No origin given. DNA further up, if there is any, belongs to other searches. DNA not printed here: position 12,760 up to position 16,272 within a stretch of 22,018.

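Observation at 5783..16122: AT-rich compositional island comprising the two giant paralogs and the hybrid kinase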

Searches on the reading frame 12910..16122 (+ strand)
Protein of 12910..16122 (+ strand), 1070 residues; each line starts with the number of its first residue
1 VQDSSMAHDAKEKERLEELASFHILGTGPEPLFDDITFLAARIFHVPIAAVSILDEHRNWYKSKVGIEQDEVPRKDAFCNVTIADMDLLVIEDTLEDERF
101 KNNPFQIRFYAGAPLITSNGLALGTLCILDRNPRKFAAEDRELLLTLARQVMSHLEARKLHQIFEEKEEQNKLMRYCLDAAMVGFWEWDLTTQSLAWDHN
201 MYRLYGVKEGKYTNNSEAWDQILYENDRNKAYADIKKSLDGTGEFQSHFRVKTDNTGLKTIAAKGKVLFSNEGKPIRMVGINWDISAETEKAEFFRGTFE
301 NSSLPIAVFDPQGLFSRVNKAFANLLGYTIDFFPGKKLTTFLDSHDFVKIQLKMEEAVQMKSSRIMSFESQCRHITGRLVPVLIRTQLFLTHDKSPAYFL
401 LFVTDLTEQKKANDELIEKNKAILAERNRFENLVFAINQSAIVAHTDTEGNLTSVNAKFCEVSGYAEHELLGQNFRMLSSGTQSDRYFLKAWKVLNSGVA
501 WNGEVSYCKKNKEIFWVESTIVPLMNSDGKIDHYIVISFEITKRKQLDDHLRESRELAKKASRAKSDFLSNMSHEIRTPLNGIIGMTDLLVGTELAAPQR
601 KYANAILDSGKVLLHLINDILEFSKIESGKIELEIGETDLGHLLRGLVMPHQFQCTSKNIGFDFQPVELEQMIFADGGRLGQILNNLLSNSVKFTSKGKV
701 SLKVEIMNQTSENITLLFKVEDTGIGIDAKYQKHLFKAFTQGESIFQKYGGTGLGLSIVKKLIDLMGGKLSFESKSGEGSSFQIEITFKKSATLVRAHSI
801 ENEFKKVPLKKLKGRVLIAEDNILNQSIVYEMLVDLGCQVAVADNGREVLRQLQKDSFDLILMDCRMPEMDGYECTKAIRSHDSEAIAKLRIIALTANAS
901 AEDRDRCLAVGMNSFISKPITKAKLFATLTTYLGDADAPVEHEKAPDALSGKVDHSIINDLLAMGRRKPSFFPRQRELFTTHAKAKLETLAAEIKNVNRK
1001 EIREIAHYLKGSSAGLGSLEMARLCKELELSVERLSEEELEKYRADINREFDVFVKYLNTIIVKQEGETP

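Call 4: search_protein_families(library=pfam, proteins=[window:12910-16122:+], max_evalue=0.01)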
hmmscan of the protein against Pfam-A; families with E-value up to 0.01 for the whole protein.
window:12910-16122:+ (1070 aa): 14 families
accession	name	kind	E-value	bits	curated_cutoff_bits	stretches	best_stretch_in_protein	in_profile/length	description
PF08447.18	PAS_3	-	1e-30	106.3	25.6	2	195-282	2-89/89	PAS fold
PF00072.30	Response_reg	-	4e-28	98.2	30.2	1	816-929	1-110/111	Response regulator receiver domain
PF13426.13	PAS_9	-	4e-28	98.1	27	2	442-543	4-103/103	PAS domain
PF02518.31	HATPase_c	-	5.3e-26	91.7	26.4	1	676-788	2-109/111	Histidine kinase-, DNA gyrase B-, and HSP90-like ATPase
PF00512.31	HisKA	-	1.4e-22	79.9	26.9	1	564-629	1-66/66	His Kinase A (phospho-acceptor) domain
PF00989.32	PAS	-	2.8e-19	69.7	22.6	2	445-537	16-109/113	PAS fold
PF08448.16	PAS_4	-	1.8e-18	67.2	23.1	2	440-546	5-110/110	PAS fold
PF01590.32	GAF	-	6e-14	53.1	22.4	1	30-153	3-131/133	GAF domain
PF13188.13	PAS_8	-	1.1e-12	47.8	21.8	1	293-348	1-53/65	PAS domain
PF01627.28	Hpt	-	1.8e-08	34.9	24.6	1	977-1046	4-77/84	Hpt domain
PF13185.12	GAF_2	-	3.3e-05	24.6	28.6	1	46-155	20-135/136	GAF domain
PF14501.12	HATPase_c_5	-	0.0025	18.1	22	1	682-778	8-94/102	GHKL domain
PF24820.1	Diguanyl_cycl_sensor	-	0.0044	17.4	28.1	0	305-372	8-74/109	Diguanylate cyclase-like sensor domain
PF07737.17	ATLF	-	0.0047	17.1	27.4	0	189-243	53-107/193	Anthrax toxin lethal factor, N- and C-terminal domain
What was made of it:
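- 12910..16122 (+): Soluble hybrid histidine kinase with the domain order GAF-PAS-PAS-PAS-HisKA-HATPase_c-REC-Hpt. Gene callers start it at 12925. GC 42.5%. The REC-Hpt part (15301-16122) is 44.8% GC. Pfam, all domains above their cut-offs (call 4).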

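Call 33: find_homologous_proteins(query=window:12925-16122:+, max_evalue=1e-50)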
Query window:12925-16122:+ (1065 aa): 286 proteins with E <= 1e-50 among 8000 candidates; the best 120 are listed.
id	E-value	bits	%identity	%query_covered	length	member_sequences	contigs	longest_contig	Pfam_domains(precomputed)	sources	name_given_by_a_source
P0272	0.0e+0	2398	100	100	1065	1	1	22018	PF08447.19,PF13426.14,PF13188.14,PF01590.33,PF08448.17,PF02518.32,PF00512.32,PF00989.32,PF00072.31,PF01627.29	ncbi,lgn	-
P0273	1.7e-296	1005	46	64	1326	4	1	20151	PF13426.14,PF13188.14,PF13185.13,PF24820.2,PF00512.32,PF00072.31,PF01627.29,PF08447.19,PF12860.14,PF01590.33,PF08448.17,PF02518.32,PF00989.32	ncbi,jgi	jgi:PAS domain S-box-containing protein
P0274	1.5e-292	991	47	63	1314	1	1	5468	PF13426.14,PF13188.14,PF13185.13,PF00512.32,PF00072.31,PF01627.29,PF08447.19,PF12860.14,PF01590.33,PF08448.17,PF02518.32,PF00989.32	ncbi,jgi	jgi:PAS domain S-box-containing protein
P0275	1.7e-236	806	36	76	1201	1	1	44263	PF13426.14,PF13188.14,PF13185.13,PF00512.32,PF00072.31,PF01627.29,PF08447.19,PF12860.14,PF01590.33,PF08448.17,PF02518.32,PF23198.2,PF00989.32,PF14598.13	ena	-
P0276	1.5e-162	561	29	74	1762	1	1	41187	PF08447.19,PF13426.14,PF13188.14,PF08448.17,PF18821.7,PF02518.32,PF00512.32,PF00989.32,PF00072.31,PF14598.13,PF01627.29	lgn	-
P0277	1.6e-159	551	30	74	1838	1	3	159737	PF08447.19,PF13426.14,PF13188.14,PF12860.14,PF01590.33,PF08448.17,PF02518.32,PF00512.32,PF00989.32,PF00072.31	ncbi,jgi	ncbi:MAG: hypothetical protein RLZZ175_987 [Bacteroidota bacterium]|jgi:PAS domain S-box-containing 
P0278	2.0e-153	531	30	70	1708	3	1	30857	PF08447.19,PF13426.14,PF13188.14,PF12860.14,PF01590.33,PF08448.17,PF02518.32,PF00512.32,PF00989.32,PF00072.31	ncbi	-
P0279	2.1e-147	511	31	89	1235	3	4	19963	PF08447.19,PF13426.14,PF13188.14,PF13185.13,PF08448.17,PF02518.32,PF00512.32,PF00989.32,PF00072.31,PF01627.29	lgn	-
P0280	4.2e-146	507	32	88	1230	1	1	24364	PF08447.19,PF13426.14,PF13188.14,PF13185.13,PF08448.17,PF02518.32,PF00512.32,PF00989.32,PF00072.31,PF01627.29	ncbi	-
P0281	1.7e-145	505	36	36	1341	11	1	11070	PF08447.19,PF13426.14,PF13185.13,PF08448.17,PF02518.32,PF00512.32,PF00989.32,PF00072.31,PF01627.29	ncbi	-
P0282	1.6e-137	478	33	40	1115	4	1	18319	PF08447.19,PF13426.14,PF13185.13,PF01590.33,PF08448.17,PF02518.32,PF13492.13,PF00512.32,PF00989.32,PF00072.31,PF01627.29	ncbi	-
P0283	3.5e-137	477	34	59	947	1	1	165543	PF08447.19,PF13426.14,PF13188.14,PF08448.17,PF02518.32,PF00512.32,PF00989.32,PF00072.31,PF01627.29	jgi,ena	-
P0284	2.5e-136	474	27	66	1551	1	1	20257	PF08447.19,PF13426.14,PF13188.14,PF13185.13,PF01590.33,PF08448.17,PF02518.32,PF00512.32,PF00989.32,PF00072.31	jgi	jgi:PAS domain S-box-containing protein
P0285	3.7e-136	474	28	90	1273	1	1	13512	PF08447.19,PF13426.14,PF13188.14,PF13185.13,PF01590.33,PF08448.17,PF02518.32,PF00512.32,PF00989.32,PF00072.31,PF01627.29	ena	-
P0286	2.3e-135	471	31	65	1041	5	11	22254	PF13426.14,PF13188.14,PF18095.8,PF00512.32,PF00072.31,PF25821.2,PF08447.19,PF21370.5,PF01590.33,PF08448.17,PF02518.32,PF00989.32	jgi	-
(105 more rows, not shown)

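Call 34: find_encoding_contigs(protein=P0273, flank=10000, max_places=2)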
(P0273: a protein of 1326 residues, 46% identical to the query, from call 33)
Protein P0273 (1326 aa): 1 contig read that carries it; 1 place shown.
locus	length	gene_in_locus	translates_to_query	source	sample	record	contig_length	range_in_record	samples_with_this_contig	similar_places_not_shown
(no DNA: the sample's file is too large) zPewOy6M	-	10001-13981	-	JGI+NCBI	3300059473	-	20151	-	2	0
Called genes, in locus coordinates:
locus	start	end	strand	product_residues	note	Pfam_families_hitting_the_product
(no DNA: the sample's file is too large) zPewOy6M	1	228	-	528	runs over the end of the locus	PF00289:Biotin_carb_N, PF02222:ATP-grasp, PF02786:CPSase_L_D2, PF07478:Dala_Dala_lig_C, PF02785:Biotin_carb_C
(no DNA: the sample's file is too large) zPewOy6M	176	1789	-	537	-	PF01039:Carboxyl_trans, PF03255:ACCA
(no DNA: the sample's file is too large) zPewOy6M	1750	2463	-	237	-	-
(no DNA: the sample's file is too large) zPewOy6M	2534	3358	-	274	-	PF09992:NAGPA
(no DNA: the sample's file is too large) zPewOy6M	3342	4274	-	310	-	PF00701:DHDPS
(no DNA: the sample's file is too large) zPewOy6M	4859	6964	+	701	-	PF00930:DPPIV_N, PF02129:Peptidase_S15 (weak), PF20434:BD-FAE (faint), PF00326:Peptidase_S9, PF01738:DLH (faint)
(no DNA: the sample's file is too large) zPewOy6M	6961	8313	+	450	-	PF21216:PepQ_N, PF00557:Peptidase_M24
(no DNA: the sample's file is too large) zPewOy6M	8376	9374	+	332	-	PF00561:Abhydrolase_1, PF12146:Hydrolase_4, PF12697:Abhydrolase_6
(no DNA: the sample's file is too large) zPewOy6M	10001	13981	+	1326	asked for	PF01590:GAF, PF08447:PAS_3, PF13426:PAS_9, PF00989:PAS, PF08447:PAS_3, PF00989:PAS, PF13426:PAS_9, PF08447:PAS_3, +12 more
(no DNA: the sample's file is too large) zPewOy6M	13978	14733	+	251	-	PF00072:Response_reg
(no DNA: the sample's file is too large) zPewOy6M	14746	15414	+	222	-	PF00072:Response_reg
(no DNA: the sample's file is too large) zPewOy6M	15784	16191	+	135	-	-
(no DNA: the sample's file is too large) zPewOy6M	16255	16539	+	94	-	-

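Call 35: find_encoding_contigs(protein=P0275, flank=10000, max_places=2)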
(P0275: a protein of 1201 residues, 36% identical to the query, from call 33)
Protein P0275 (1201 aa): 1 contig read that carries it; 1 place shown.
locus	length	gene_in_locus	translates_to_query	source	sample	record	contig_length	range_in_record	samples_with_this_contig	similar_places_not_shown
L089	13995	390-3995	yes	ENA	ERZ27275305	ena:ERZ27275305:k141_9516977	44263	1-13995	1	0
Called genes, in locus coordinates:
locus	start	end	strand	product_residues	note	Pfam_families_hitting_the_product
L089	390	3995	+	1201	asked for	PF01590:GAF, PF08447:PAS_3, PF00989:PAS, PF08448:PAS_4, PF13188:PAS_8, PF08447:PAS_3, PF13426:PAS_9, PF00989:PAS, +12 more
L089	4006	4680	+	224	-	PF00072:Response_reg, PF00512:HisKA (faint)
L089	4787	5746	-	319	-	PF03706:LPG_synthase_TM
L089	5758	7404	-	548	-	PF00133:tRNA-synt_1, PF09334:tRNA-synt_1g, PF01406:tRNA-synt_1e (weak), PF19303:Anticodon_3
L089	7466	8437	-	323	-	-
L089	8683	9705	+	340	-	PF13855:LRR_8 (faint), PF12799:LRR_4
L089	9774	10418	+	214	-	PF00300:His_Phos_1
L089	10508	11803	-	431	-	PF00463:ICL, PF13714:PEP_mutase, PF00463:ICL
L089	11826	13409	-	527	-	PF20656:MS_N (weak), PF01274:MS_TIM-barrel, PF20659:MS_C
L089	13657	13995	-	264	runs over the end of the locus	PF02630:SCO1-SenC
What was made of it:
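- On Kinase-target gene module (functional linkage of the kinase with P1 and P2): The contexts of kinase homologues lack a metallophosphatase (calls 34, 35).
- The kinase's nearest homologues are followed by response-regulator genes and have no metallophosphatase nearby (calls 34, 35).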
